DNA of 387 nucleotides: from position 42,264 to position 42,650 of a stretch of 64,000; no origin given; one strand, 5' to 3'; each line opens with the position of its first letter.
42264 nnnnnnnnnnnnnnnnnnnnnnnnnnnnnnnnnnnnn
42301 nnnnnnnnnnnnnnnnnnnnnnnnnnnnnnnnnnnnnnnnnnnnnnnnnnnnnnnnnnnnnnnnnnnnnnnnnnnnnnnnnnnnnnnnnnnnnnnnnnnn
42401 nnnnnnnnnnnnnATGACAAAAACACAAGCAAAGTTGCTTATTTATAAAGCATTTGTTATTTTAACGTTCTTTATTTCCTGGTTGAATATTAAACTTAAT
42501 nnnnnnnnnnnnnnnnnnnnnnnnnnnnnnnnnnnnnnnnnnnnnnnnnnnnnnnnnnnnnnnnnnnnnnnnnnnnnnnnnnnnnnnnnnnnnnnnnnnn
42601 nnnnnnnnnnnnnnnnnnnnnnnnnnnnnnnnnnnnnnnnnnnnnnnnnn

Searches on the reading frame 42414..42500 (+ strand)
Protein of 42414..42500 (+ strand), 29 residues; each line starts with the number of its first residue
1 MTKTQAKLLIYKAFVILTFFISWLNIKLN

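Call 20: search_protein_families(library=pfam, max_evalue=1, proteins=[window:42414-42500:+])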
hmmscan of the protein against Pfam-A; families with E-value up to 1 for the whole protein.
seq(29 aa): 0 families

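Call 21: search_protein_families(library=ncbifam, max_evalue=1, proteins=[window:42414-42500:+])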
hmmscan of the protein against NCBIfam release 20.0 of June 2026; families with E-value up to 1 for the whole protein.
seq(29 aa): 0 families

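Call 58: search_protein_representatives(protein=P0001)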
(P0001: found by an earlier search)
Query: 142 residues. Proteins with E-value up to 0.001 (for the whole library): 23; up to 1e-10: 15; up to 1e-30: 3. The best 23 are listed.
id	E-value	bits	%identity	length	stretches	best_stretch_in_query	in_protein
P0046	9.6e-61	220.0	73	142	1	1-142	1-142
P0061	5.3e-37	143.1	89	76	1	69-142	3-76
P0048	1.1e-36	142.2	96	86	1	1-70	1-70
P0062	2.6e-28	115.0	98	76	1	1-57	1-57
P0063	3.0e-26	108.3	43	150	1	2-138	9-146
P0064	3.2e-21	92.0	35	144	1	2-138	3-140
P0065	2.3e-20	89.3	41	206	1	5-139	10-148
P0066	3.1e-18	82.3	34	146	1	3-138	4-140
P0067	1.1e-17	80.5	40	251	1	3-139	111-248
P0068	7.4e-16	74.6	34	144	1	3-138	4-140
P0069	9.2e-16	74.3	33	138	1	9-138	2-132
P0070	9.4e-14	67.8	30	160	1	6-138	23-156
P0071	4.6e-13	65.6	29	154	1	3-138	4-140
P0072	6.5e-13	65.1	32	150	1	3-138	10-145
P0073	4.6e-11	59.1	35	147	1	4-139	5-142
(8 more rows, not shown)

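Call 61: search_protein_families(library=pfam, alignment_id=A6, max_evalue=0.01)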
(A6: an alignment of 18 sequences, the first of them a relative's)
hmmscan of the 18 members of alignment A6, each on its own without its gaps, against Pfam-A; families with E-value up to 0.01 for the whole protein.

A. member 1, P0001 (142 aa): 0 families

B. families by the number of members that match (of 18 scanned): 0 families

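Call 63: find_encoding_contigs(protein=P0063, flank=7000, max_places=3)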
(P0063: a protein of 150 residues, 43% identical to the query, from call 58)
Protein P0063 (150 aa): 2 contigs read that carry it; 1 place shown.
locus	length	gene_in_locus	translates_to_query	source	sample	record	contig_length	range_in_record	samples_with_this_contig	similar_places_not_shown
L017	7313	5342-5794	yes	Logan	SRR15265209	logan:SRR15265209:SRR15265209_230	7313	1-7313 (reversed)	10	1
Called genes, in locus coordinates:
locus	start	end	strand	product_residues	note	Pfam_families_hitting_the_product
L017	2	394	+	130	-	?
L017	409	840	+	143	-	PF08786:DcrB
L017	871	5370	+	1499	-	PF05488:PAAR_motif, PF20148:DUF6531, PF25023:TEN_YD-shell (weak), PF05593:RHS_repeat, PF25023:TEN_YD-shell, PF05593:RHS_repeat, PF15657:Tox-HNH-EHHH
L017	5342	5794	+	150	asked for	-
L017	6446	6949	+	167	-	PF01609:DDE_Tnp_1 (weak)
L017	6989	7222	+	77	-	-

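Call 64: find_encoding_contigs(protein=P0064, flank=7000, max_places=3)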
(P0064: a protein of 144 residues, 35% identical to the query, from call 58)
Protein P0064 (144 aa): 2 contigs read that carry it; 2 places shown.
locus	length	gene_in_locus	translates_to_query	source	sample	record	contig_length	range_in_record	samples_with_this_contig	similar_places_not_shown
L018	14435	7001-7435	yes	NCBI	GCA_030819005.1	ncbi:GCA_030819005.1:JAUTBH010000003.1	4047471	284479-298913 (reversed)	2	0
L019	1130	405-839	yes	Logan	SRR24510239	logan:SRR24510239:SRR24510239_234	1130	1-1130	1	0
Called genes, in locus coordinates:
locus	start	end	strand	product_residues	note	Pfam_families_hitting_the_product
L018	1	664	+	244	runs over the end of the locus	PF13637:Ank_4 (faint), PF00023:Ank (faint), PF12796:Ank_2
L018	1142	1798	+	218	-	PF13637:Ank_4 (faint), PF00023:Ank (faint), PF12796:Ank_2 (weak)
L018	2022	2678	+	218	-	PF00023:Ank (faint), PF12796:Ank_2, PF13637:Ank_4 (weak)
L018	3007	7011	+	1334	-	PF20148:DUF6531, PF05593:RHS_repeat, PF25023:TEN_YD-shell, PF03527:RHS, PF15657:Tox-HNH-EHHH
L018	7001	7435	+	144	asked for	-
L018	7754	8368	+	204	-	PF03527:RHS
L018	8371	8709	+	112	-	-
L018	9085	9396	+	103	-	-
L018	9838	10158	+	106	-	-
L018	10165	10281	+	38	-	-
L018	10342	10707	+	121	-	PF18660:Tsi6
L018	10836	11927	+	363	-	PF03747:ADP_ribosyl_GH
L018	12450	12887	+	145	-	-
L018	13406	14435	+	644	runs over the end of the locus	PF05954:Phage_GPD, PF04717:Phage_base_V, PF22178:Gp5_trimer_C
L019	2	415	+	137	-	?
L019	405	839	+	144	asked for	-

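Call 66: predict_structure(alignment_id=A6)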
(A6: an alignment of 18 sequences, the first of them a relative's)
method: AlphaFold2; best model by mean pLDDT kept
length: 142 residues; sequences in the alignment: 18
mean_pLDDT: 88.8   pTM: 0.82
mean pLDDT of the five models: 88.8, 88.0, 87.7, 86.8, 86.2
residues with pLDDT >= 90: 97; 70-90: 29; 50-70: 16; < 50: 0
segments of 3 or more residues with pLDDT < 50: none
pLDDT, mean of each block of 10 residues (from residue 1): 93 96 96 71 66 84 94 90 92 96 94 91 91 90 80
secondary structure, 60 per line:
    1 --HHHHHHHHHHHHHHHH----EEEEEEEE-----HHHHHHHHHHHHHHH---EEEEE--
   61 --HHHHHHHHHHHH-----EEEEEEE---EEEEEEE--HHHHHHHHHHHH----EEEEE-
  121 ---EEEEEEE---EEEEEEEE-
elements in order: H3-18 E23-30 H36-50 E54-58 H63-74 E80-86 E90-96 H99-110 E115-119 E124-130 E134-141

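Call 68: fold_search(model_id=the predicted structure, library=pdb)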
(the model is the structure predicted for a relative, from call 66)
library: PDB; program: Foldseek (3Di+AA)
matches with E <= 10: 494; with E <= 0.001: 0
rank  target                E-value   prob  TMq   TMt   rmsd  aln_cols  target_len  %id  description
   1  8jbe_B                2.7e-01  0.08  0.19  0.08  22.8       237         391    9  CryoEM Structure of metazoan Mon1-Ccz1-RMC1 complex (released 2024-05-08)
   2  8zev_C                2.8e-01  0.06  0.14  0.09  13.4       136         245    9  Crystal structure of the dehydratase domain of human fatty acid synthase (released 2025-03-19)
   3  2wvd_C                3.0e-01  0.06  0.14  0.15  15.7       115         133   20  Structural and mechanistic insights into Helicobacter pylori NikR function (released 2010-01-19)
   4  8bb1_E                3.5e-01  0.13  0.24  0.23  13.4       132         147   11  T3 SAM lyase in complex with S-adenosylmethionine synthase (released 2023-08-23)
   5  2wny_A                3.8e-01  0.09  0.17  0.17  13.6       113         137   12  Structure of Mth689, a DUF54 protein from Methanothermobacter thermautotrophicus (released 2010-09-01)
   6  1vrq_C                5.0e-01  0.08  0.20  0.15  15.5       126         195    7  Crystal Structure of Heterotetrameric Sarcosine Oxidase from Corynebacterium sp. U-96 in complex with Folinic Acid (released 2005-07-05)
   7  7st9_F                5.0e-01  0.08  0.21  0.14  13.7       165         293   12  Open state of Rad24-RFC:9-1-1 bound to a 5' ss/dsDNA junction (released 2022-03-23)
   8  2wvd_A                5.0e-01  0.06  0.18  0.18  15.2       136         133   18  Structural and mechanistic insights into Helicobacter pylori NikR function (released 2010-01-19)
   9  2caj_A                5.3e-01  0.08  0.18  0.19  13.5       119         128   15  NikR from Helicobacter pylori in closed trans-conformation and nickel bound to 4 intermediary sites (released 2006-07-17)
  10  9lmn_A                5.6e-01  0.05  0.19  0.09  19.4       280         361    7  Crystal structure of a polyketide ABM/SchA-like domain-containing protein WhiE-ORFI from Streptomyces coelicolor (released 2025-11-26)
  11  5xbt_A                6.0e-01  0.04  0.16  0.08  16.7       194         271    8  The structure of BrlR bound to c-di-GMP (released 2018-05-02)
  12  5kat                  6.3e-01  0.04  0.17  0.15  13.6       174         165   10  The structure of SAV2435 bound to TETRAPHENYLPHOSPHONIUM (released 2016-08-24)
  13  5y39_D                7.1e-01  0.10  0.19  0.26  10.8        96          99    9  Crystal structure of Ragulator complex (p18 76-145) (released 2017-12-06)
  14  2hji_MODEL_1_A        7.1e-01  0.06  0.19  0.18  14.8       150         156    8  Structural model for the Fe-containing isoform of acireductone dioxygenase (released 2006-10-24)
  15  2wvb_B                7.1e-01  0.04  0.14  0.14  15.0       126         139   18  Structural and mechanistic insights into Helicobacter pylori NikR function (released 2010-01-19)
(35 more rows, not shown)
